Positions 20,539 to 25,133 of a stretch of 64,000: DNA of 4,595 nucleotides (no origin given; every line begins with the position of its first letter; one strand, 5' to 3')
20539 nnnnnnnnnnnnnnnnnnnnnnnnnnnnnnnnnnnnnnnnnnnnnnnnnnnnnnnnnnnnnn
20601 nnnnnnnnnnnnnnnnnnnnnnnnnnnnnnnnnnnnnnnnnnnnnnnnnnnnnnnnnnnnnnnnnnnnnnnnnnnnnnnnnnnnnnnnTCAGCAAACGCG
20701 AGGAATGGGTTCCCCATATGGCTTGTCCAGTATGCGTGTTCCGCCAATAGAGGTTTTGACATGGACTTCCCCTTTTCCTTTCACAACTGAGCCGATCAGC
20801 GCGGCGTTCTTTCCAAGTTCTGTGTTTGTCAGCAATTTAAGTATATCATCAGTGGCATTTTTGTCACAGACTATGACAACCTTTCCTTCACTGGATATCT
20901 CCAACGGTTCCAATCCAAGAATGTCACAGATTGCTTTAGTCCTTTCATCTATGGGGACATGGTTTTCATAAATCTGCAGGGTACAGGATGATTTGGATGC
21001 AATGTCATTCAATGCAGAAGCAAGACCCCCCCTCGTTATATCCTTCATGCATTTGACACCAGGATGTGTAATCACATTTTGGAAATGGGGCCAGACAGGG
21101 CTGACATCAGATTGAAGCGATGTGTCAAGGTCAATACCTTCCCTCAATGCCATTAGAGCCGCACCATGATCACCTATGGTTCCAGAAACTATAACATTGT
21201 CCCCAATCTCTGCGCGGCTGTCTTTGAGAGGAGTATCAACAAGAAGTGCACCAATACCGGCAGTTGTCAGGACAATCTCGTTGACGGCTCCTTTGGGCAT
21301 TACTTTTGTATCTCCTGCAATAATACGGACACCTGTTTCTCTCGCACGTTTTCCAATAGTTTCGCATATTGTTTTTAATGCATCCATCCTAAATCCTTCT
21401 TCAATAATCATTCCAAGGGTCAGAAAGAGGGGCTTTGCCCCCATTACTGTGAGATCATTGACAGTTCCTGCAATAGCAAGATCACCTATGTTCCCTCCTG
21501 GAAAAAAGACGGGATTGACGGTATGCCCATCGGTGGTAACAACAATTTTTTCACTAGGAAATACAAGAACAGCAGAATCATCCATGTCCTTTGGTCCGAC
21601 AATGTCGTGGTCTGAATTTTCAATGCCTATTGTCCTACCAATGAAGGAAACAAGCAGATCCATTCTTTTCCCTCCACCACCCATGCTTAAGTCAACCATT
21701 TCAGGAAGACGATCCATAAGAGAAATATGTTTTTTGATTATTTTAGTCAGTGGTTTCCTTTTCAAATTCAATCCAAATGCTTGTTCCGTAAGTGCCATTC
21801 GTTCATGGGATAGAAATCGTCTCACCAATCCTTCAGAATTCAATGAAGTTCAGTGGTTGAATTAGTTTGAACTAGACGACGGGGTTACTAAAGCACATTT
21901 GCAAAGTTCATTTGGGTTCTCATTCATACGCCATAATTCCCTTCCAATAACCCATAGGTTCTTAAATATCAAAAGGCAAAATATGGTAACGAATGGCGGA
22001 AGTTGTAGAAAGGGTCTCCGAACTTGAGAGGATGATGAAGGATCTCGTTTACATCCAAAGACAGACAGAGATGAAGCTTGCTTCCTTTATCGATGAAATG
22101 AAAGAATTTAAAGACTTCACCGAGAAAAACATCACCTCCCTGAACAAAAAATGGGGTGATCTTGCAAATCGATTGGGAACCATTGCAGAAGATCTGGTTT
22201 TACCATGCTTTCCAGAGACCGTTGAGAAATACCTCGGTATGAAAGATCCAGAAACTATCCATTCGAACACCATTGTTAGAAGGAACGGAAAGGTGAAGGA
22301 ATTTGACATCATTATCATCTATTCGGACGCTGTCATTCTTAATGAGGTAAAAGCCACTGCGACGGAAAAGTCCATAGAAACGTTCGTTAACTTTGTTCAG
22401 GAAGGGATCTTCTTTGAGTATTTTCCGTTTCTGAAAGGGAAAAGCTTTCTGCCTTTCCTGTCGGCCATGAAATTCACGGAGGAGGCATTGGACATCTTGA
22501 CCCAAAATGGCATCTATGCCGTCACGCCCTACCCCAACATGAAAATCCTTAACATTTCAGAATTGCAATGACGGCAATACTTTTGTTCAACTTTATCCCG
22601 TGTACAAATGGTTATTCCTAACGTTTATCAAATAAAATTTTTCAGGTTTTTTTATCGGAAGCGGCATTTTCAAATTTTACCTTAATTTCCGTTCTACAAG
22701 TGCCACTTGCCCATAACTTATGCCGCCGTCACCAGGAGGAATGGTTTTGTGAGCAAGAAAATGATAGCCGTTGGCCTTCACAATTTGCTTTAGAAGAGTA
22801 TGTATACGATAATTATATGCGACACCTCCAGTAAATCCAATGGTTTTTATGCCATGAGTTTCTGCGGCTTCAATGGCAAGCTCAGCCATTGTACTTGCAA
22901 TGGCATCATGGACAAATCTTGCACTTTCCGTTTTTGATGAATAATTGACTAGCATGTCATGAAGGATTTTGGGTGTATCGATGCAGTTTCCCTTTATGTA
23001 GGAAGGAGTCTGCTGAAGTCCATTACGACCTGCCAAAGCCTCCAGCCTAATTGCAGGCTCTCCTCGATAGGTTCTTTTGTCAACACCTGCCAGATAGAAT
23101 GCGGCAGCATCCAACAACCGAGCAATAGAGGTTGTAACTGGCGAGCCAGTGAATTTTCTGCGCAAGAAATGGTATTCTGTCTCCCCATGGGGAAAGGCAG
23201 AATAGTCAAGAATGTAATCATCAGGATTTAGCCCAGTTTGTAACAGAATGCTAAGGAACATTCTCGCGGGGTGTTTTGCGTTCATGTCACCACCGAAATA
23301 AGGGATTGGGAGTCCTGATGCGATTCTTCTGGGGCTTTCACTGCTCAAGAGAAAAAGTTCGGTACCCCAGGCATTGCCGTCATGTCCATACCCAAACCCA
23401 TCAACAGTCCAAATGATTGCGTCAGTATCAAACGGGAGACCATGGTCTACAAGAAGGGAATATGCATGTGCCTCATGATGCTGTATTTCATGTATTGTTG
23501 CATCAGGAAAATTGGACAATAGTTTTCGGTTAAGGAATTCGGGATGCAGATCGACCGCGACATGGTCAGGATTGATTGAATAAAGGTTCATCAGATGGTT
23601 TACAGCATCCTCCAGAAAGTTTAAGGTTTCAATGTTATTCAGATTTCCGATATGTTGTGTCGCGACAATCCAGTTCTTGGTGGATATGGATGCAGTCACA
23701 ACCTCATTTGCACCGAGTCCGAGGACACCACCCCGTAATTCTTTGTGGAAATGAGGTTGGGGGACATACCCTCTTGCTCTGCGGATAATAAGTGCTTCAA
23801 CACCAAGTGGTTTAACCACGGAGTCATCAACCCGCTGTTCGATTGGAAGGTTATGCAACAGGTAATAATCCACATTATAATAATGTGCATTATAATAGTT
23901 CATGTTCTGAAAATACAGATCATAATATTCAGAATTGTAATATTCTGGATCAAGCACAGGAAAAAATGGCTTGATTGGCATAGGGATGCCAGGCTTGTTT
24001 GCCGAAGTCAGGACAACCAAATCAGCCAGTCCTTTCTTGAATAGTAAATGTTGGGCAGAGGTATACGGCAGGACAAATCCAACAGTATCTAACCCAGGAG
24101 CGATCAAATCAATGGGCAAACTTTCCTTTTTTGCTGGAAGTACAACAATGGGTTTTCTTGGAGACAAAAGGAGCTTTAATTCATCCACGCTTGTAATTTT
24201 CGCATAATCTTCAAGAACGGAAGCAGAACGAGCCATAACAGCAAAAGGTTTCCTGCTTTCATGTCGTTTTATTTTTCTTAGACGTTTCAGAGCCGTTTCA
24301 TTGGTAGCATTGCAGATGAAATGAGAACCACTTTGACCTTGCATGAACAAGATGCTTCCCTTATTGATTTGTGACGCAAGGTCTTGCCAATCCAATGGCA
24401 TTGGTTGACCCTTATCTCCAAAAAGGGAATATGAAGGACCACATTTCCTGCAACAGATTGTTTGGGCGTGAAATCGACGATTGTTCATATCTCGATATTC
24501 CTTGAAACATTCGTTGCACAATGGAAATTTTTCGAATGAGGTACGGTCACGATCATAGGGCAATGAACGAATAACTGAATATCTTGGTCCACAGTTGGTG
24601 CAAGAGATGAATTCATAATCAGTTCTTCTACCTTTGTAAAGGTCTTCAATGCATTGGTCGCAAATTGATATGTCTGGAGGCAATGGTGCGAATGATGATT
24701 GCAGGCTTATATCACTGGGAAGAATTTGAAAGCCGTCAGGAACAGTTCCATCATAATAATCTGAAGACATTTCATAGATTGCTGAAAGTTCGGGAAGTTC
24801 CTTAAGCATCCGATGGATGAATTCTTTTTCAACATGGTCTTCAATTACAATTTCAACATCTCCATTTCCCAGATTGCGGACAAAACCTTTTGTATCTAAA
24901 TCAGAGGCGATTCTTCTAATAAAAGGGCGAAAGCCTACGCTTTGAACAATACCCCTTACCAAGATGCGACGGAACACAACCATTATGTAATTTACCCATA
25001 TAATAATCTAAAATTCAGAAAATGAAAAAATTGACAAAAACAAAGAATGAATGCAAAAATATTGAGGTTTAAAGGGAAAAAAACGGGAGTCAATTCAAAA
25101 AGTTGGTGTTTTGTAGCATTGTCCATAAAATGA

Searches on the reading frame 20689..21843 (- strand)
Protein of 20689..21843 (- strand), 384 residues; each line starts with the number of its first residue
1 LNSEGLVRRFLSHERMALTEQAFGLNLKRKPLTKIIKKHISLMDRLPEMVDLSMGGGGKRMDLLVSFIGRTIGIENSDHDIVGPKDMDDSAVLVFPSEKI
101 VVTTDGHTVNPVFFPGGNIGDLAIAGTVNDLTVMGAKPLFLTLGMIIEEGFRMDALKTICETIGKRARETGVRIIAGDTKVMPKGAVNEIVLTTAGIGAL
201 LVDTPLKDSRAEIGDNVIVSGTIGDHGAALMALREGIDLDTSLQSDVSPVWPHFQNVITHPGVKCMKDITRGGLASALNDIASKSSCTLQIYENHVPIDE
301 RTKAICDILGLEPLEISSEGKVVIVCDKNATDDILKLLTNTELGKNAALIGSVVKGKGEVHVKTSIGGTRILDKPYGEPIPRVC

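Call 5: search_protein_families(library=pfam, proteins=[window:20689-21843:-], max_evalue=0.01)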
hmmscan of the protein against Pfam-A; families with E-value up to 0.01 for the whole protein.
window:20689-21843:- (384 aa): 2 families
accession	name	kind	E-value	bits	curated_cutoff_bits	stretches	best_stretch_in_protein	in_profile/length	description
PF02769.27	AIRS_C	-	9.1e-26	91.3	23.1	1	213-361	2-154/156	AIR synthase related protein, C-terminal domain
PF00586.29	AIRS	-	1.6e-22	80.4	24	1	88-199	2-111/112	AIR synthase related protein, N-terminal domain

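Call 58: search_protein_families(library=ncbifam, proteins=[window:20689-21843:-], max_evalue=0.001)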
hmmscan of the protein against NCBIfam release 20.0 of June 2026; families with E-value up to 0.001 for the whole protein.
window:20689-21843:- (384 aa): 11 families
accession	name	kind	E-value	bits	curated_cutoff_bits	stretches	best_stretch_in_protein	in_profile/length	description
TIGR02124.1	hypE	equivalog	9e-114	379.9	251.6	1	50-384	2-332/332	hydrogenase expression/formation protein HypE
TIGR01379.1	thiL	equivalog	7e-31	107.4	184.15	1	86-363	23-303/320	thiamine-phosphate kinase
NF004351.0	PRK05731.1-4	equivalog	3.5e-25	88.8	324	1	80-363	33-306/321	thiamine-phosphate kinase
NF004353.0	PRK05731.2-2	equivalog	3.2e-22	79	301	1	87-358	19-282/311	thiamine-phosphate kinase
NF004350.0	PRK05731.1-1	equivalog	8.8e-14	51.1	441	1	88-303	29-246/325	thiamine-phosphate kinase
TIGR00476.1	selD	equivalog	1.7e-12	47.2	125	1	76-305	34-260/311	selenide, water dikinase SelD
TIGR01736.1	FGAM_synth_II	equivalog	2.9e-09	35.8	525.75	1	85-302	416-647/718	phosphoribosylformylglycinamidine synthase subunit PurL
NF004354.0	PRK05731.2-3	equivalog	3.1e-09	36.6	204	1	119-295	49-217/273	thiamine-phosphate kinase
TIGR00878.1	purM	equivalog_domain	8.3e-09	35.1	236.35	1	119-235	77-193/332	phosphoribosylformylglycinamidine cyclo-ligase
NF002098.0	PRK00943.1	equivalog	3.2e-07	29.6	299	1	76-301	38-260/347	selenide, water dikinase SelD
NF002290.1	PRK01213.1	equivalog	4.6e-06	25.1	648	1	124-360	94-335/723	phosphoribosylformylglycinamidine synthase subunit PurL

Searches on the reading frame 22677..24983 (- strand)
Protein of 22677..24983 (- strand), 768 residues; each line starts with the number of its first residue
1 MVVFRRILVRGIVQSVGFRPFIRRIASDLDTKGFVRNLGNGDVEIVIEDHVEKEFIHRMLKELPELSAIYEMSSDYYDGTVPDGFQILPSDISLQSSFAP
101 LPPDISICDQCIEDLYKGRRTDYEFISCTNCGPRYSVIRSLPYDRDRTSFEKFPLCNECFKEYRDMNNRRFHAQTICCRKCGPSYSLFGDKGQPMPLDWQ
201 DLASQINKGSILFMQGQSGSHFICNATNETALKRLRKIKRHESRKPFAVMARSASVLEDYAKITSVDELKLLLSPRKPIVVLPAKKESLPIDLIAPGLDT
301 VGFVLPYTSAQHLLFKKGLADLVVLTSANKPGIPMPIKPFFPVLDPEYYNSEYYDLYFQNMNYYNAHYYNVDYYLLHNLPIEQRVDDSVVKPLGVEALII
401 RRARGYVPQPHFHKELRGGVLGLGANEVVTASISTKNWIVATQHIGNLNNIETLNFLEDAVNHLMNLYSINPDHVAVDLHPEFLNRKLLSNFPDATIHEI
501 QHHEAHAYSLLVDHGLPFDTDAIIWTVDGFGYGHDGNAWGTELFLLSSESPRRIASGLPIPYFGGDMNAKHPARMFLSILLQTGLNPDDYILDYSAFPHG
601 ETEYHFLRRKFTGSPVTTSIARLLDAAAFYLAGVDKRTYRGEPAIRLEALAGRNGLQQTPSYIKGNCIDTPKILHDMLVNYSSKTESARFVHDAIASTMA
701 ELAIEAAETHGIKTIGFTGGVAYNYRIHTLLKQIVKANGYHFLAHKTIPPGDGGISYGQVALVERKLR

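Call 5: search_protein_families(library=pfam, proteins=[window:22677-24983:-], max_evalue=0.01)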
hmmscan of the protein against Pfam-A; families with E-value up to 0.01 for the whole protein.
window:22677-24983:- (768 aa): 5 families
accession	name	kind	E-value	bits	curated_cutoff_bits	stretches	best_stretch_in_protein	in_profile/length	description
PF22521.2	HypF_C_2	-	1.6e-50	172.6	27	1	526-759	3-241/241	Carbamoyltransferase, Kae1-like Domain, second subdomain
PF01300.24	Sua5_yciO_yrdC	-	4.8e-27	95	25.1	1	205-338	2-135/178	Telomere recombination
PF17788.7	HypF_C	-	1e-23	84.3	23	1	419-513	5-99/99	HypF Kae1-like domain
PF07503.17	zf-HYPF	-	1.7e-23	82.5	23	2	155-187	1-33/34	HypF finger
PF00708.24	Acylphosphatase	-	7e-15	55.5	22.5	1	6-87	2-85/85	Acylphosphatase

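Call 58: search_protein_families(library=ncbifam, proteins=[window:22677-24983:-], max_evalue=0.001)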
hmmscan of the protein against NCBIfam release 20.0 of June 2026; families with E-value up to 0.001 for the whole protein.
window:22677-24983:- (768 aa): 30 families (the best 25 are shown)
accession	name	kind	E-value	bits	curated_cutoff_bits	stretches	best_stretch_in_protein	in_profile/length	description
TIGR00143.1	hypF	equivalog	3.2e-197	657.1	466.1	2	7-337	1-329/741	carbamoyltransferase HypF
NF011009.0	PRK14435.1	equivalog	2.3e-11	43.7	119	1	6-62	5-59/90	acylphosphatase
TIGR00057.1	TIGR00057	equivalog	4.3e-11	42.4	123.2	1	201-335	13-145/202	L-threonylcarbamoyladenylate synthase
NF011007.0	PRK14433.1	equivalog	7.6e-11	42.1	100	1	7-87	6-87/88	acylphosphatase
NF011017.0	PRK14445.1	equivalog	9.3e-11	41.9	97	1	6-48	7-49/92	acylphosphatase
NF011019.0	PRK14448.1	equivalog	1.8e-09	37.6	100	1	5-79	4-79/90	acylphosphatase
NF011006.0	PRK14432.1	equivalog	1.1e-08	35.6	105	1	8-58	7-56/92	acylphosphatase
NF010996.0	PRK14421.1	equivalog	1.6e-08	34.5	98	1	3-49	4-50/99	acylphosphatase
NF011012.0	PRK14440.1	equivalog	2.2e-08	34.2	103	1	8-62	8-60/90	acylphosphatase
NF011023.0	PRK14452.1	equivalog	9.5e-08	32.1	113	1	6-49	23-66/107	acylphosphatase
NF011010.0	PRK14436.1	equivalog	2.5e-07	31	117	1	7-53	8-54/91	acylphosphatase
NF010998.0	PRK14424.1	equivalog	3.1e-07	30.5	100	1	7-62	15-68/98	acylphosphatase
NF011021.0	PRK14450.1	equivalog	3.7e-07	30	109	1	6-64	5-65/91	acylphosphatase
NF011001.0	PRK14427.1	equivalog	6.8e-07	29.6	100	1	8-52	22-66/105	acylphosphatase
NF011020.0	PRK14449.1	equivalog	7.5e-07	29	103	1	6-52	6-52/90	acylphosphatase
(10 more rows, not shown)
